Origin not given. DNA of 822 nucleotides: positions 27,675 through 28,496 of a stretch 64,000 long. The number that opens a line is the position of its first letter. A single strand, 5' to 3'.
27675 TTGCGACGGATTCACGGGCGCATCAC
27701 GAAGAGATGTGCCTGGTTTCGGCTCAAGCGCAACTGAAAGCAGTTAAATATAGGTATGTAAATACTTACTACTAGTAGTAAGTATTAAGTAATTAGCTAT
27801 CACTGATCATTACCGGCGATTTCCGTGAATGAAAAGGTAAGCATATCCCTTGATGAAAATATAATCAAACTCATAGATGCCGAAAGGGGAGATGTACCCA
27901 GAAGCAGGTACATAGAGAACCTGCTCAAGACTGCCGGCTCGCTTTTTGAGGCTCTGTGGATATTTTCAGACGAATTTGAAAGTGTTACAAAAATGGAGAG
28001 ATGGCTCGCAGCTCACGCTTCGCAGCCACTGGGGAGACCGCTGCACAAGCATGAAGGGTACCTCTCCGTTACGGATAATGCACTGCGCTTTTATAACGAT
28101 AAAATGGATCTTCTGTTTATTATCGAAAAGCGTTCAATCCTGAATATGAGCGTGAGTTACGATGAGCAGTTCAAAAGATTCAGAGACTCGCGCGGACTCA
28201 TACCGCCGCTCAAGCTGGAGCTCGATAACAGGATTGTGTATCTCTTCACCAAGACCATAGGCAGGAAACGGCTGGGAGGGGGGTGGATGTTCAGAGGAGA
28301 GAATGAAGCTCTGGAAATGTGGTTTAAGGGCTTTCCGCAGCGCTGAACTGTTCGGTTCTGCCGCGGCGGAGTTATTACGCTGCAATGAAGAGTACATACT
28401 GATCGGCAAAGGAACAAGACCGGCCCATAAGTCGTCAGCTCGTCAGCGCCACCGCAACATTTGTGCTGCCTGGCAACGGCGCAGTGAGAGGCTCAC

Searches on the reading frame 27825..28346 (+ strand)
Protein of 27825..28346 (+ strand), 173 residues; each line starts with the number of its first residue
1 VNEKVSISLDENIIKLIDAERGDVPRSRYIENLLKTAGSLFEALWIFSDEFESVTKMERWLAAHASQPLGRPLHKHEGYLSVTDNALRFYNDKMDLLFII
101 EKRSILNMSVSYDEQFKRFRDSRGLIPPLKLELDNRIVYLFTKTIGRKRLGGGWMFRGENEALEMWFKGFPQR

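Call 6: search_protein_families(library=pfam, proteins=[window:27825-28346:+], max_evalue=0.1)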
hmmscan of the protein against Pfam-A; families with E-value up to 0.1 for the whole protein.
window:27825-28346:+ (173 aa): 0 families

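Call 12: find_homologous_proteins(query=window:27825-28346:+)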
Query window:27825-28346:+ (173 aa): 34 proteins with E <= 0.001 among 83 candidates.
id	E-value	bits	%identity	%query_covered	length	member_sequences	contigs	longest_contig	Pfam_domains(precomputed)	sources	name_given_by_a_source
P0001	1.5e-110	385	99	100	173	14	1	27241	-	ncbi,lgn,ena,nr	ncbi:MAG: hypothetical protein KIY10_06640 [Thermoplasmata archaeon]|nr:hypothetical protein [Candid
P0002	1.7e-96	339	85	99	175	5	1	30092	-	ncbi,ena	-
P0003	5.1e-78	279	71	97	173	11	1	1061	-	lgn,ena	-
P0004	2.0e-76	274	69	97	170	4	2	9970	-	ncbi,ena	-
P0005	9.6e-75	268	68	97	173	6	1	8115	-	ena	-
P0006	3.0e-74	267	68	97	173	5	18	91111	-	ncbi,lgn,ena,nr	ncbi:MAG: hypothetical protein M1267_05700 [Candidatus Thermoplasmatota archaeon]|nr:hypothetical pr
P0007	5.6e-74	266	68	97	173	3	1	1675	-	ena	-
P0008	4.2e-71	256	65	97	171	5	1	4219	-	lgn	-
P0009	3.1e-70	254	63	97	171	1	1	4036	-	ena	-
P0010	1.1e-69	252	62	97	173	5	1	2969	-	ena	-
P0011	1.9e-69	251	59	97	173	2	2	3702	-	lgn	-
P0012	2.9e-69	250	62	97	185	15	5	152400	-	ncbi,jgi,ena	jgi:hypothetical protein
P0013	5.6e-67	243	58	97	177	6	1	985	-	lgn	-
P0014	7.3e-67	243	61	97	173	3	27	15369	-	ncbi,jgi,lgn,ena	jgi:hypothetical protein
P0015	1.4e-64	235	60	95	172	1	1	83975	-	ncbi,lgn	-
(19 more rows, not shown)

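Call 14: find_related_loci(query=A1, collection=genome_contigs, flank=6000)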
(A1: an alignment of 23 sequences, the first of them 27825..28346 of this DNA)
Query A1 (173 aa) in genome_contigs; peptide patterns used: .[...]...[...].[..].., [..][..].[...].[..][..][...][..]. (x = any residue, [..] = any of these).
70 stretches matched a pattern; 25 encode a relative of the query (tblastn E <= 1e-3); 25 distinct loci.
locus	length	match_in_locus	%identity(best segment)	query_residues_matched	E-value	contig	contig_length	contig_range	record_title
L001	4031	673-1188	67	1-172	1e-79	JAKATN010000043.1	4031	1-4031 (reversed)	MAG: Thermoplasmata archaeon isolate YP2.bin70 NODE_21818_length_4031_cov_14.687756, whole genome shotgun sequence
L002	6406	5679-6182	62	1-168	5e-75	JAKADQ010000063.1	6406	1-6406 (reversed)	MAG: Thermoplasmata archaeon isolate WH5.bin26 NODE_7716_length_6406_cov_4.079631, whole genome shotgun sequence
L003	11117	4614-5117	62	1-168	1e-74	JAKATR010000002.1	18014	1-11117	MAG: Thermoplasmata archaeon isolate YP3.bin100 NODE_3838_length_18014_cov_10.771, whole genome shotgun sequence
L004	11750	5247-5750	58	1-168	1e-74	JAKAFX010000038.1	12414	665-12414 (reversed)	MAG: Thermoplasmata archaeon isolate WY2.bin136 NODE_7847_length_12414_cov_4.783837, whole genome shotgun sequence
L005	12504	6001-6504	61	1-168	1e-73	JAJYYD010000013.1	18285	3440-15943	MAG: Thermoplasmata archaeon isolate FK3.bin88 NODE_6035_length_18285_cov_3.973510, whole genome shotgun sequence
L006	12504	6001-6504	61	1-168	1e-73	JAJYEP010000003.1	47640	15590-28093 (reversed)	MAG: Thermoplasmata archaeon isolate DBS1-1.bin48 NODE_1091_length_47640_cov_18.866584, whole genome shotgun sequence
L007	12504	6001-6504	58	1-168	1e-72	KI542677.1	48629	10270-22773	MAG: Thermoplasmatales archaeon E-plasma genomic scaffold AMDU2_EPLS00005, whole genome shotgun sequence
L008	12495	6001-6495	60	4-168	2e-69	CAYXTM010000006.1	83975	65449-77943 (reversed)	MAG TPA_asm: uncultured Thermoplasmatales archaeon isolate SRP041649_co1_38 genome assembly, contig: NODE_26_length_8397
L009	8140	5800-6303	56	1-168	1e-65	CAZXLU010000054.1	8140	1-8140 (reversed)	MAG TPA_asm: Candidatus Woesearchaeota archaeon isolate binchicken_co250_400 genome assembly, contig: NODE_11489_length_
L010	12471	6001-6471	52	1-163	2e-58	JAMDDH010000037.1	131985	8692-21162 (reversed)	MAG: Thermoplasmatota archaeon isolate FK_Sedi_B_Bin.146 NODE_163_length_131985_cov_87.1884, whole genome shotgun sequen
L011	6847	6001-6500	56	1-167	1e-54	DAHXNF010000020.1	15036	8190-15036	MAG TPA_asm: Thermoplasmatales archaeon isolate clean1779 k141_5290, whole genome shotgun sequence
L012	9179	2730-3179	51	1-152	5e-49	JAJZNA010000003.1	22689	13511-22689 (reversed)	MAG: Candidatus Micrarchaeota archaeon isolate MAS3.bin65 NODE_4549_length_22689_cov_2.302544, whole genome shotgun sequ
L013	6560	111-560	51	1-152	5e-49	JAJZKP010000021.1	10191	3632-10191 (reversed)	MAG: Candidatus Micrarchaeota archaeon isolate MAS1.bin34 NODE_7407_length_10191_cov_4.260831, whole genome shotgun sequ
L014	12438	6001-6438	49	1-147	9e-49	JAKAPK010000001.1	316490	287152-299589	MAG: Nanoarchaeota archaeon isolate YF1.bin65 NODE_9_length_316490_cov_7.212297, whole genome shotgun sequence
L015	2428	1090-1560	46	4-167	1e-44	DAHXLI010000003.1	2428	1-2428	MAG TPA_asm: Candidatus Parvarchaeota archaeon isolate clean1593 k141_1374277, whole genome shotgun sequence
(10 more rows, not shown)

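Call 19: search_solved_structures(query=A1, max_evalue=10, show_alignments=2)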
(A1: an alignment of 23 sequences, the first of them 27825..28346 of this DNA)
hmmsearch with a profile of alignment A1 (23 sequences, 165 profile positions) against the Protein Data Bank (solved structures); distinct sequences matched with E-value up to 10: 7.
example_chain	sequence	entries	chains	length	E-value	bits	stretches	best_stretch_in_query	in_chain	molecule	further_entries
6z1p_As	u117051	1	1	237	0.33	13.9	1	77-122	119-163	50S ribosomal protein L17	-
8u12_A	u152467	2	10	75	0.4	13.6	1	2-39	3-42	Antitoxin Rv0298 | Antitoxin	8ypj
2r02_A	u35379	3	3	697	1.1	12.2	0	66-81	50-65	Programmed cell death 6-interacting protein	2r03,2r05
2xs1_A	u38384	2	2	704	1.1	12.1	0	66-81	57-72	PROGRAMMED CELL DEATH 6-INTERACTING PROTEIN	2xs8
2oev_A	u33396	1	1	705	1.1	12.1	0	66-81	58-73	Programmed cell death 6-interacting protein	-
5oql_q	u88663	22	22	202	1.3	12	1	57-98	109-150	40S ribosomal protein S8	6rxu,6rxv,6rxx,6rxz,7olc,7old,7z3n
7r81_J2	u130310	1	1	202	1.3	11.9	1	57-98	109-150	40S ribosomal protein S8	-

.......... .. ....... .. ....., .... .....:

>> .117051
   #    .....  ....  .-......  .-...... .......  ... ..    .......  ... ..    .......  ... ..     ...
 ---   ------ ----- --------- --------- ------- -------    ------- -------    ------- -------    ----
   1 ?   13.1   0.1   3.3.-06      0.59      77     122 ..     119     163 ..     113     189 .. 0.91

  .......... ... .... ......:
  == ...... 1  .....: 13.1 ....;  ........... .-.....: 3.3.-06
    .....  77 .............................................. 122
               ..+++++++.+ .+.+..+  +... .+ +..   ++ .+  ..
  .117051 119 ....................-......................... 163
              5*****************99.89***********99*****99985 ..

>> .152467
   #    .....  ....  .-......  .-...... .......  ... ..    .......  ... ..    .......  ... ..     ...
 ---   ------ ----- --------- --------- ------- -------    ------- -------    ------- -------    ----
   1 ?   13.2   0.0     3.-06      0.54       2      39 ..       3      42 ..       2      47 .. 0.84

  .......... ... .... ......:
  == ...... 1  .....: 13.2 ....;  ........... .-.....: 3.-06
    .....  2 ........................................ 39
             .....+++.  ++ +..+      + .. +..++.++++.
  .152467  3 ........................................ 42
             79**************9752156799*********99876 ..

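Call 20: find_encoding_contigs(protein=P0002, flank=8000, max_places=3)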
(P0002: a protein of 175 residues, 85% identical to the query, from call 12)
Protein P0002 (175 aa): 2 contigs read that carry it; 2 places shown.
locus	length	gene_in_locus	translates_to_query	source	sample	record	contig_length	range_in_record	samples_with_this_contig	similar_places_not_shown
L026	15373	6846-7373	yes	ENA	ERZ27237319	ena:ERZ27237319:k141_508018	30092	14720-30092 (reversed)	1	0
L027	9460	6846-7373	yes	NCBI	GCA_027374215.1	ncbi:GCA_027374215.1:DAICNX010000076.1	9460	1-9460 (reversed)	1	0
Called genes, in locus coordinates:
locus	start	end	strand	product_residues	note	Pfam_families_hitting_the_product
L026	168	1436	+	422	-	PF00682:HMGL-like, PF22617:HCS_D2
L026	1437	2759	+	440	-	PF00330:Aconitase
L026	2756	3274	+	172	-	PF00694:Aconitase_C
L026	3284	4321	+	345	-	PF00180:Iso_dh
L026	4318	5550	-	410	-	PF01676:Metalloenzyme, PF10143:PhosphMutase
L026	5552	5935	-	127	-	PF19479:DUF6015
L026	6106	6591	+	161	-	PF01877:RNA_binding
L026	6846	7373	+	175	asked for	-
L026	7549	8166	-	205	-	PF04299:FMN_bind_2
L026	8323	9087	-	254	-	PF00091:Tubulin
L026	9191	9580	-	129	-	-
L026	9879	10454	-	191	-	PF21715:CggR_N (weak), PF22167:PH0730-like_N (weak), PF14544:DUF4443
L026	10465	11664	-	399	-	PF01941:AdoMet_Synthase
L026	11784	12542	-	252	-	PF12706:Lactamase_B_2 (weak)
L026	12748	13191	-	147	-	-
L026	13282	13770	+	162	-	-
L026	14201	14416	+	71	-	-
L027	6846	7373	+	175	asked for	-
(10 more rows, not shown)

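Call 21: find_encoding_contigs(protein=P0004, flank=8000, max_places=3)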
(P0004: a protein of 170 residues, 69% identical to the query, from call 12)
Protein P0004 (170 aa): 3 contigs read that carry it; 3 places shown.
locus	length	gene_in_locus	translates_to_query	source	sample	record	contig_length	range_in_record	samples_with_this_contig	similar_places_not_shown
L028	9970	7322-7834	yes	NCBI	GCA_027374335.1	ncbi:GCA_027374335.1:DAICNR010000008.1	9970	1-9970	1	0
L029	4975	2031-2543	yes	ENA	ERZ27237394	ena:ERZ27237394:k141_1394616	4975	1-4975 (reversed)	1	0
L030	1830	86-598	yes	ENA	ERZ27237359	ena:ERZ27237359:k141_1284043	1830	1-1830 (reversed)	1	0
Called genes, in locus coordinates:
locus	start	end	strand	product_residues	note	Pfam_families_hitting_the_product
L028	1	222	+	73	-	?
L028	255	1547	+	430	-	PF03972:MmgE_PrpD_N, PF19305:MmgE_PrpD_C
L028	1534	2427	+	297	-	PF13714:PEP_mutase, PF00463:ICL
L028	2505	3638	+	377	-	PF00285:Citrate_synt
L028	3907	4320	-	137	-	-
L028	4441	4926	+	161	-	PF00300:His_Phos_1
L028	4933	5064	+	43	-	-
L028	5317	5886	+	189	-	PF00239:Resolvase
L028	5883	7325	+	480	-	PF27234:MJ0013 (weak)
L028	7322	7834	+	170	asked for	-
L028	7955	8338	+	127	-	PF09406:DUF2004 (weak)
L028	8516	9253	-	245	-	PF02463:SMC_N (faint), PF00005:ABC_tran, PF13304:AAA_21 (faint)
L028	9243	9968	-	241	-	?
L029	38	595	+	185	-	PF00239:Resolvase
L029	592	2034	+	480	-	PF27234:MJ0013 (weak)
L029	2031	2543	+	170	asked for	-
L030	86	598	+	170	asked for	-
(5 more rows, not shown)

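Call 25: predict_structure(alignment_id=A1)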
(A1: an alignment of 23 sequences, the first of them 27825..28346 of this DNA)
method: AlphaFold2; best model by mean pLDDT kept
length: 173 residues; sequences in the alignment: 23
mean_pLDDT: 73.0   pTM: 0.67
mean pLDDT of the five models: 73.0, 70.5, 70.5, 68.6, 67.9
residues with pLDDT >= 90: 44; 70-90: 53; 50-70: 53; < 50: 23
segments of 3 or more residues with pLDDT < 50: 1-8, 35-37, 63-67, 149-152
pLDDT, mean of each block of 10 residues (from residue 1): 42 62 59 56 90 73 51 86 90 89 93 71 71 94 67 72 83 45
secondary structure, 60 per line:
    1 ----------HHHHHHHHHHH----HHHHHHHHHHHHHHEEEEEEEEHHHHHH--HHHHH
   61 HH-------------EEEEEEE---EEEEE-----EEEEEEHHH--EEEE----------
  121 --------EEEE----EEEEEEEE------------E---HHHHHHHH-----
elements in order: H11-21 H26-39 E40-47 H48-53 H56-62 E76-82 E86-90 E96-101 E107-110 E129-132 E137-144 H161-168

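Call 28: find_related_loci(query=A1, collection=viral_contigs, flank=5000)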
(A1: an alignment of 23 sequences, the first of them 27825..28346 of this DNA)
Query A1 (173 aa) in viral_contigs; peptide patterns used: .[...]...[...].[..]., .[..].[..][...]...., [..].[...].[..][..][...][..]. (x = any residue, [..] = any of these).
14 stretches matched a pattern, but none encodes a relative of the query by tblastn (E <= 1e-3).

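Call 30: find_related_loci(query=A1, collection=metagenome_contigs, flank=3000)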
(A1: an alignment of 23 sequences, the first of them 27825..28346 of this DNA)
Query A1 (173 aa) in metagenome_contigs; peptide patterns used: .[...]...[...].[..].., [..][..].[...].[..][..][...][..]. (x = any residue, [..] = any of these).
80 stretches matched a pattern; 26 encode a relative of the query (tblastn E <= 1e-3); 26 distinct loci.
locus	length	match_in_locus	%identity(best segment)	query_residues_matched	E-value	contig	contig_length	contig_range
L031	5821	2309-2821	57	2-172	4e-70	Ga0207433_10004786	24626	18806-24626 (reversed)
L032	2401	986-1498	56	2-172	1e-70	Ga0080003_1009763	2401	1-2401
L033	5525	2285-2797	56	2-172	3e-69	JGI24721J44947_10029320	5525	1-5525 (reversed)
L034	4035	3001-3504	56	1-168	4e-67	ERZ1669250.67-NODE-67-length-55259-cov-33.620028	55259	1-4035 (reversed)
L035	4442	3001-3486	57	10-171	1e-65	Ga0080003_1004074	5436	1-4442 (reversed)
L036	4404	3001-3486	57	10-171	5e-64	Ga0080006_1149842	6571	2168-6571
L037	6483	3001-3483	46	1-168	2e-49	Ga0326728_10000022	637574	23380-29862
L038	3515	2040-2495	48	18-169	1e-48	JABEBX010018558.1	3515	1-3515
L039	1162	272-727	50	18-169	4e-51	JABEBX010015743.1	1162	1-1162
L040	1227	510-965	49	18-169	2e-50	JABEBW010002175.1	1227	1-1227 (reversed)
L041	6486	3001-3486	57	10-171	4e-64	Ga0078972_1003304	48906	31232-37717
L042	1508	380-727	41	42-164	5e-30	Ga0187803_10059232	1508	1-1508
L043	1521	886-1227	43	41-163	2e-27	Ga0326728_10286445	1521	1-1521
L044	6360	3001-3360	41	36-163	2e-25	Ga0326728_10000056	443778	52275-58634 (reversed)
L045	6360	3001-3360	41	36-163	2e-25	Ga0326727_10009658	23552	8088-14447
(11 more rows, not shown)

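Call 35: find_encoding_contigs(protein=P0001, flank=3000, max_places=3)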
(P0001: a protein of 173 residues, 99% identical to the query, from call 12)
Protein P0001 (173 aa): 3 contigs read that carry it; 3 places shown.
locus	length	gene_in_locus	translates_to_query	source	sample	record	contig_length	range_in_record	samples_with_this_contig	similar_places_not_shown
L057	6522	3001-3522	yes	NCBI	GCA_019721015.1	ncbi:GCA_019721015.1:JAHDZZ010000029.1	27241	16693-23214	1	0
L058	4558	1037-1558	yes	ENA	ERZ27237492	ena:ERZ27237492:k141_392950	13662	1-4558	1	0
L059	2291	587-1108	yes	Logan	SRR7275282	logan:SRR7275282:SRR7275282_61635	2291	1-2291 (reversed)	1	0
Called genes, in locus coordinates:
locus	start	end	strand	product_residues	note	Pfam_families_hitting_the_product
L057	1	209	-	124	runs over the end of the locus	PF19479:DUF6015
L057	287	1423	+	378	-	PF01513:NAD_kinase, PF20143:NAD_kinase_C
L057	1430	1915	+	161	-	PF01877:RNA_binding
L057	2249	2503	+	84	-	-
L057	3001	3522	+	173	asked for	-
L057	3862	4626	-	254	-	PF00091:Tubulin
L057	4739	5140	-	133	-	-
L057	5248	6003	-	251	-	PF07155:ECF-ribofla_trS, PF20221:DUF6580, PF12822:ECF_trnsprt (weak)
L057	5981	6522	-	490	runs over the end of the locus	PF00437:T2SSE (faint), PF00931:NB-ARC (faint), PF13191:AAA_16 (faint), PF13476:AAA_23 (faint), PF00005:ABC_tran, PF02463:SMC_N (weak), PF00005:ABC_tran, PF13304:AAA_21 (weak), +9 more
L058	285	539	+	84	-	-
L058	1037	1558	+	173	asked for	-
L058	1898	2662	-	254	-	PF00091:Tubulin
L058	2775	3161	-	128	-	-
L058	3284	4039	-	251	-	PF07155:ECF-ribofla_trS, PF20221:DUF6580, PF12822:ECF_trnsprt (weak)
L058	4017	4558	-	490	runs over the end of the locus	PF00437:T2SSE (faint), PF00931:NB-ARC (faint), PF13191:AAA_16 (faint), PF13476:AAA_23 (faint), PF00005:ABC_tran, PF02463:SMC_N (weak), PF00005:ABC_tran, PF13304:AAA_21 (weak), +9 more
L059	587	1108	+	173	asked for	-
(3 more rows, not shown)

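Call 37: search_protein_families(library=pfam, alignment_id=A1, max_evalue=1)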
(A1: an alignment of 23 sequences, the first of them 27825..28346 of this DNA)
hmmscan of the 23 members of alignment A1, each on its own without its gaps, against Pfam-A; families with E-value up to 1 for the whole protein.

A. member 1, window:27825-28346:+ (173 aa): 1 family
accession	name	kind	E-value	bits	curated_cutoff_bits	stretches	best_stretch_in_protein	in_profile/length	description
PF19891.5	DUF6364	-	0.17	12.8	27.3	1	1-48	1-39/70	Family of unknown function (DUF6364)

B. families by the number of members that match (of 23 scanned): 7 families
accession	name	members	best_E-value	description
PF01402.27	RHH_1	6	0.015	Ribbon-helix-helix protein, copG family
PF12651.13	RHH_3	2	0.079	Ribbon-helix-helix domain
PF24612.2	Ig_TgrO1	1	0.067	TgrO1-like, immunoglobulin-like domain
PF19891.5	DUF6364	1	0.17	Family of unknown function (DUF6364)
PF00376.29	MerR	1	0.18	MerR family regulatory protein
PF21558.3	Pept_S41_N_bact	1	0.2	Bacteroidetes, Peptidase, S41 family, N-terminal domain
PF12689.13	Acid_PPase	1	0.22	Acid Phosphatase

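Call 55: search_protein_families(library=ncbifam, proteins=[window:27825-28346:+], max_evalue=0.1)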
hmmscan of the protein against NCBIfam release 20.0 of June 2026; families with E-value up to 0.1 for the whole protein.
window:27825-28346:+ (173 aa): 1 family
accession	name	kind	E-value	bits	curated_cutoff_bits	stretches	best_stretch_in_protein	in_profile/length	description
NF050104.1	TA_MazE_antitoxin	equivalog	0.00027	21.2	65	1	4-36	1-32/69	type II toxin-antitoxin system MazE family antitoxin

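Call 57: find_encoding_contigs(protein=P0003, flank=1500, max_places=2)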
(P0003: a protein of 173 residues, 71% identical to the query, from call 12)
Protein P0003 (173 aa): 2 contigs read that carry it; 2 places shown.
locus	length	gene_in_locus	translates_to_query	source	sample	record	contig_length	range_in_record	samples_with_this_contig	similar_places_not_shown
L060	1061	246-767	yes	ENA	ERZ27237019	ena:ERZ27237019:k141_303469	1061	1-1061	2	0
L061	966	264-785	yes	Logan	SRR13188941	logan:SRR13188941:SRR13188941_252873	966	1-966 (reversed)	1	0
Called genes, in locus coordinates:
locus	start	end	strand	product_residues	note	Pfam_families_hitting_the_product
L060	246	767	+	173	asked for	-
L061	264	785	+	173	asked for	-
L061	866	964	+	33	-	?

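Call 58: find_encoding_contigs(protein=P0005, flank=1500, max_places=2)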
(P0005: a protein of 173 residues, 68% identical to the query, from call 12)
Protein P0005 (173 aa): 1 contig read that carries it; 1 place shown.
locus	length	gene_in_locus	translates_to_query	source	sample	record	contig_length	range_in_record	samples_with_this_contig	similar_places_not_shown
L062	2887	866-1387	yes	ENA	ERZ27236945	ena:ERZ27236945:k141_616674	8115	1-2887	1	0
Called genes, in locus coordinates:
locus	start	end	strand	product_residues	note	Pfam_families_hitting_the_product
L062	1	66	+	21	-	?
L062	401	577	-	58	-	-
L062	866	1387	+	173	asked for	-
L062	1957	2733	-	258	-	PF05066:HARE-HTH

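Call 59: find_encoding_contigs(protein=P0008, flank=1500, max_places=2)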
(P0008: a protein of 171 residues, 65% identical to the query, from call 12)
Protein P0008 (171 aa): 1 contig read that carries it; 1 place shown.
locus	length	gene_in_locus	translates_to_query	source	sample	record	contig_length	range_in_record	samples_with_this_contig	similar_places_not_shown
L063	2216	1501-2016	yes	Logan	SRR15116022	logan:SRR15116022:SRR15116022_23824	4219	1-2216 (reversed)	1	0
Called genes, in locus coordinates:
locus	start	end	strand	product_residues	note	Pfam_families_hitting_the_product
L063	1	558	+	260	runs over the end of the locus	PF01791:DeoC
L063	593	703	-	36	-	-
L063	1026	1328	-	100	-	-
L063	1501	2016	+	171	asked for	-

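Call 60: find_encoding_contigs(protein=P0009, flank=1500, max_places=2)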
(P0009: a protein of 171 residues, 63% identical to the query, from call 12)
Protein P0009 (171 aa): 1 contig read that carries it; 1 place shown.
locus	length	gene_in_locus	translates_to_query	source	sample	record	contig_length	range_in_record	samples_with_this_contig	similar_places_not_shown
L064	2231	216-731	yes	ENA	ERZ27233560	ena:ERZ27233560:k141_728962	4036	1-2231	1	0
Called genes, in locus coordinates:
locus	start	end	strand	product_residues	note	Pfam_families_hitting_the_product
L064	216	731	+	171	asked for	-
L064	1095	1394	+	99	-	-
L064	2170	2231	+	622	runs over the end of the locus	?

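Call 70: search_protein_representatives(alignment_id=A1)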
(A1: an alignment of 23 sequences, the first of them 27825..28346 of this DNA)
Query: 23 sequences, 165 profile positions. Proteins with E-value up to 0.001 (for the whole library): 147; up to 1e-10: 33; up to 1e-30: 9. The best 147 are listed.
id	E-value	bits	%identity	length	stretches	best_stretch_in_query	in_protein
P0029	2.9e-63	228.8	-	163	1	1-161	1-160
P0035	2.9e-59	215.7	-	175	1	2-158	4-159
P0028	2.4e-52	193.3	-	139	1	33-163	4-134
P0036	8.3e-39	149.2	-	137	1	35-161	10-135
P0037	1.9e-38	148.1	-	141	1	33-162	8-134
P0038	1.5e-35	138.6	-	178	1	2-158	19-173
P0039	5.5e-34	133.5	-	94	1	1-89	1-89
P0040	8.9e-32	126.4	-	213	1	35-161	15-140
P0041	2.9e-31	124.7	-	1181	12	59-81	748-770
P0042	7.2e-28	113.7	-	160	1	1-163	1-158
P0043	4.5e-27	111.1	-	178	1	39-160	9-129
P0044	2.7e-24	102.0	-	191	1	5-163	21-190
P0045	6.0e-23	97.6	-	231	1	30-161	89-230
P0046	1.1e-20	90.3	-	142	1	39-162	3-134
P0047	3.1e-20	88.8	-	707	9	58-80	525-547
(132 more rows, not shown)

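Call 78: find_encoding_contigs(protein=P0012, flank=4000, max_places=2)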
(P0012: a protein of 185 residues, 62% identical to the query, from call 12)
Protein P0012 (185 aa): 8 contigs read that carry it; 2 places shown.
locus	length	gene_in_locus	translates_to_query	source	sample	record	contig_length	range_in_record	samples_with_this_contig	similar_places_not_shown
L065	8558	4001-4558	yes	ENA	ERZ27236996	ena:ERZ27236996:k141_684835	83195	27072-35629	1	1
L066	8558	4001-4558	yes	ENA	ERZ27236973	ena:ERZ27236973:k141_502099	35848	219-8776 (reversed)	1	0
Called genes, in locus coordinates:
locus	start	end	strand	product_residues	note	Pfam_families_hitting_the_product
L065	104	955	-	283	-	PF01112:Asparaginase_2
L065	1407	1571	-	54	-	-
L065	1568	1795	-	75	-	-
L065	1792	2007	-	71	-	-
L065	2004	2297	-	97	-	-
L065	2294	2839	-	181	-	-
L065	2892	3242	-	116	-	-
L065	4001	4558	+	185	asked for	-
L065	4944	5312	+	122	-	PF05598:DUF772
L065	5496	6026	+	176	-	PF01609:DDE_Tnp_1 (weak)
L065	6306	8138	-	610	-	-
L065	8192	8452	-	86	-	-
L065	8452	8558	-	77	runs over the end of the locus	-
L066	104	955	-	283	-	PF01112:Asparaginase_2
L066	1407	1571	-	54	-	-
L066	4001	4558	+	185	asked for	-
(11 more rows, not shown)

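Call 79: find_encoding_contigs(protein=P0006, flank=4000, max_places=2)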
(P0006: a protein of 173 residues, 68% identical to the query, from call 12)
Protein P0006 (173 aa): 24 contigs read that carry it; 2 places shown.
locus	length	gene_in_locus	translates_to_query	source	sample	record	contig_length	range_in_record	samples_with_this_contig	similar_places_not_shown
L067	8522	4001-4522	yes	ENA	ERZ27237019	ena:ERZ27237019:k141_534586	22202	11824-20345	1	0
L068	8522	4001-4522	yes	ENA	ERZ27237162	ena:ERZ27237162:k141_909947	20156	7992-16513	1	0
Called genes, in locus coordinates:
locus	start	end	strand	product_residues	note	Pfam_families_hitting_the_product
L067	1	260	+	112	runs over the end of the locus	PF01022:HTH_5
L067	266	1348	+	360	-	PF13593:SBF_like, PF01758:SBF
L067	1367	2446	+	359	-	PF03595:SLAC1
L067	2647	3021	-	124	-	PF01638:HxlR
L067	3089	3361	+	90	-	PF10262:Rdx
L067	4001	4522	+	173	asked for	-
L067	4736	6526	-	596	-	PF09848:SLFN-g3_helicase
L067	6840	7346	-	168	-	PF03551:PadR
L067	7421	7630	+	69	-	PF17253:DUF5320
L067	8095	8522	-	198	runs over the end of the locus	PF00440:TetR_N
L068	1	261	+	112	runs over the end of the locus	PF01022:HTH_5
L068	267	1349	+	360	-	PF13593:SBF_like, PF01758:SBF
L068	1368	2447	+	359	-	PF03595:SLAC1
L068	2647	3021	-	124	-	PF01638:HxlR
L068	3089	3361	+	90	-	PF10262:Rdx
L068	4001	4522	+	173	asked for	-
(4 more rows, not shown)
